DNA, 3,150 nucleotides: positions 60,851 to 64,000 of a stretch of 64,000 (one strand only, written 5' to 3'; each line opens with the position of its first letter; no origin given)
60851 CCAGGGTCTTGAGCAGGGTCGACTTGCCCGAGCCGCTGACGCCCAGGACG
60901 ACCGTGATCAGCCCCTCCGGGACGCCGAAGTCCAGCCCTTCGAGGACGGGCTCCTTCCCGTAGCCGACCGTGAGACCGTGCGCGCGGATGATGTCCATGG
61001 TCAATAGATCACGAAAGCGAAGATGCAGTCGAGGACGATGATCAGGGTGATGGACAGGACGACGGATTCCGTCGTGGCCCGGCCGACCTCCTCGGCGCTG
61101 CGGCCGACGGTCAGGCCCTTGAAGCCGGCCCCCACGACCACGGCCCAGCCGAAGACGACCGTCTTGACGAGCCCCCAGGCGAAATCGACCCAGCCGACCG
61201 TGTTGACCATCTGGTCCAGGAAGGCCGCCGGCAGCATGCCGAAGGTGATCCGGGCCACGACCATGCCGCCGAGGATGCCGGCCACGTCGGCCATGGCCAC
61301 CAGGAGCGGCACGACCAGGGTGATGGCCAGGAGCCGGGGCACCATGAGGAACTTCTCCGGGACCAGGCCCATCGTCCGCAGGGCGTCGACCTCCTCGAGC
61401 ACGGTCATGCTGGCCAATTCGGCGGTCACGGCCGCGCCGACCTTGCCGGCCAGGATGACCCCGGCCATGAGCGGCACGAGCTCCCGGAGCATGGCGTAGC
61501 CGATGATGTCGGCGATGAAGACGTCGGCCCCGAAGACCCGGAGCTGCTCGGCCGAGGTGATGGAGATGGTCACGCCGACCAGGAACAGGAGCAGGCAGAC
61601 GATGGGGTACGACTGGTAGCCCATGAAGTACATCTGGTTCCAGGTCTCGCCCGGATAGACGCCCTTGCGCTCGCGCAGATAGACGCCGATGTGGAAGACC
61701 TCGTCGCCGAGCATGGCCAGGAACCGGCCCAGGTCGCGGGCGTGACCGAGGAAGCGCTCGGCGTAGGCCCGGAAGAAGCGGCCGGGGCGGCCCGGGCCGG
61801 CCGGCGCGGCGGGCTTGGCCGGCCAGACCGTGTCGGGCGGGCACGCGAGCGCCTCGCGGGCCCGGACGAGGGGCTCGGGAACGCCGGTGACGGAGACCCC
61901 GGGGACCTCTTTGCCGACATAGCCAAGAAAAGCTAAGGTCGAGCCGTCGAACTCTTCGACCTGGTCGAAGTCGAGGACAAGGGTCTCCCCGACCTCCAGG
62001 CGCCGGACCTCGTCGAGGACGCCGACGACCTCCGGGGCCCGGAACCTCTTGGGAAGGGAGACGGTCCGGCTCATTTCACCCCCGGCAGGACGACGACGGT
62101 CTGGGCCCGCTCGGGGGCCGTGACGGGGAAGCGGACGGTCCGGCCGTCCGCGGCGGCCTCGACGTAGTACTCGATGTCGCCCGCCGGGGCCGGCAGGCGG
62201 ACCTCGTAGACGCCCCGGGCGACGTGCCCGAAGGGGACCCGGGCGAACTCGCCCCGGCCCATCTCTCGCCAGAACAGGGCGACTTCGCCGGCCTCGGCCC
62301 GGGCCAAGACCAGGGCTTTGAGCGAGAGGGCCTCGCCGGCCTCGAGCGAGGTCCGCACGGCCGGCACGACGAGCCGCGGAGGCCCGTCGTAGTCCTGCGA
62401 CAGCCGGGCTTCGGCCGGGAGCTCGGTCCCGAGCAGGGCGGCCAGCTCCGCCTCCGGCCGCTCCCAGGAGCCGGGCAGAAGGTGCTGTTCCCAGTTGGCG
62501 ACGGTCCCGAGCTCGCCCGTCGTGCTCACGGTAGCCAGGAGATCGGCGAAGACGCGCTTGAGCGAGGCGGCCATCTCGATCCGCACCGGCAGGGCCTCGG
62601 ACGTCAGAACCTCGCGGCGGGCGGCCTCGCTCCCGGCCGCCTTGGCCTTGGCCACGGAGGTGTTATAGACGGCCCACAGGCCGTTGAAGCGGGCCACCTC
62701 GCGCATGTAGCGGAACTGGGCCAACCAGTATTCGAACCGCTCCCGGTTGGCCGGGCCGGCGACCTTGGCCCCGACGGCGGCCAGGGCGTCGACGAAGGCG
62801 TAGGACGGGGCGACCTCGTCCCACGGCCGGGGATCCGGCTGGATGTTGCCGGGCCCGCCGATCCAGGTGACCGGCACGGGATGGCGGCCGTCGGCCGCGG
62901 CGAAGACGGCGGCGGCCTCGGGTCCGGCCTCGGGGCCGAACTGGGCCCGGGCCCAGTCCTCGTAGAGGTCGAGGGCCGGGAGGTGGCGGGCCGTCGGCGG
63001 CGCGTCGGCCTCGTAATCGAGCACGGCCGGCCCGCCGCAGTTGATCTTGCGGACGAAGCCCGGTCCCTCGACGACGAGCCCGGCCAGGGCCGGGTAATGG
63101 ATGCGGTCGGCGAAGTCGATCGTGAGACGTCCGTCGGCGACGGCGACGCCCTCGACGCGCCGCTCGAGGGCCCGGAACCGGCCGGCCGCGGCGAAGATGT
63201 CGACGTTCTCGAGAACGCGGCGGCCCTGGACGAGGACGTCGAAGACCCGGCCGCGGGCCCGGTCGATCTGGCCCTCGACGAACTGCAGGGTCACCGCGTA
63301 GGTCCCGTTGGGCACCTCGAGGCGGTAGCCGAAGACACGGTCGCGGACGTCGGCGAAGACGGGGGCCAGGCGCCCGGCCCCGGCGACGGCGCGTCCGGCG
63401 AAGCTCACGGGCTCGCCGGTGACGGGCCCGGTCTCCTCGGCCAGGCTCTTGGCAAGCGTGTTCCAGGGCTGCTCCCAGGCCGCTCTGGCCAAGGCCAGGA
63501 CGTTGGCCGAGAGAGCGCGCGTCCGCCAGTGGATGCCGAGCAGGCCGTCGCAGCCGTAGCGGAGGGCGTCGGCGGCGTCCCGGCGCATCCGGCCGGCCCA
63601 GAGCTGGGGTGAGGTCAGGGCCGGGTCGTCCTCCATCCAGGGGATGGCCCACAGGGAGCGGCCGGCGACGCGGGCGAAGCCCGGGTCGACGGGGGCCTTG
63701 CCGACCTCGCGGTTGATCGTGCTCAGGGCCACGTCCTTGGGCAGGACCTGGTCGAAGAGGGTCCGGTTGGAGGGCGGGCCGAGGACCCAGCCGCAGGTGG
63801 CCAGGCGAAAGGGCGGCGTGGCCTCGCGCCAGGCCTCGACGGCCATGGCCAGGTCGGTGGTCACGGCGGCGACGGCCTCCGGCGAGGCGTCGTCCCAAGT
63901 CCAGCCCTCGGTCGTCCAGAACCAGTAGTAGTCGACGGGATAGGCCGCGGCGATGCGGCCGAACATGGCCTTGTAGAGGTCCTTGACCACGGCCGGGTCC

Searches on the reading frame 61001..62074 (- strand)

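Call 63: search_protein_families(library=pfam, proteins=[window:61001-62074:-], max_evalue=0.00001)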
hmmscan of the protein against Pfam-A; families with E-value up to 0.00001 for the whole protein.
window:61001-62074:- (357 aa): 1 family
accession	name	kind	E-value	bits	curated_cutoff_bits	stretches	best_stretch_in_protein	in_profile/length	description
PF02405.21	MlaE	-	9.6e-66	221.8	22.5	1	145-354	2-211/212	Permease MlaE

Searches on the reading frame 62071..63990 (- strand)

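Call 63: search_protein_families(library=pfam, proteins=[window:62071-63990:-], max_evalue=0.00001)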
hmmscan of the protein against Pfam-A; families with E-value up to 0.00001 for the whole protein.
window:62071-63990:- (639 aa): 1 family
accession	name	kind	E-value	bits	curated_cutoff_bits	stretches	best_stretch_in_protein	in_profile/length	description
PF11721.14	Malectin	-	6.2e-16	59.2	23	1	219-295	64-141/163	Malectin domain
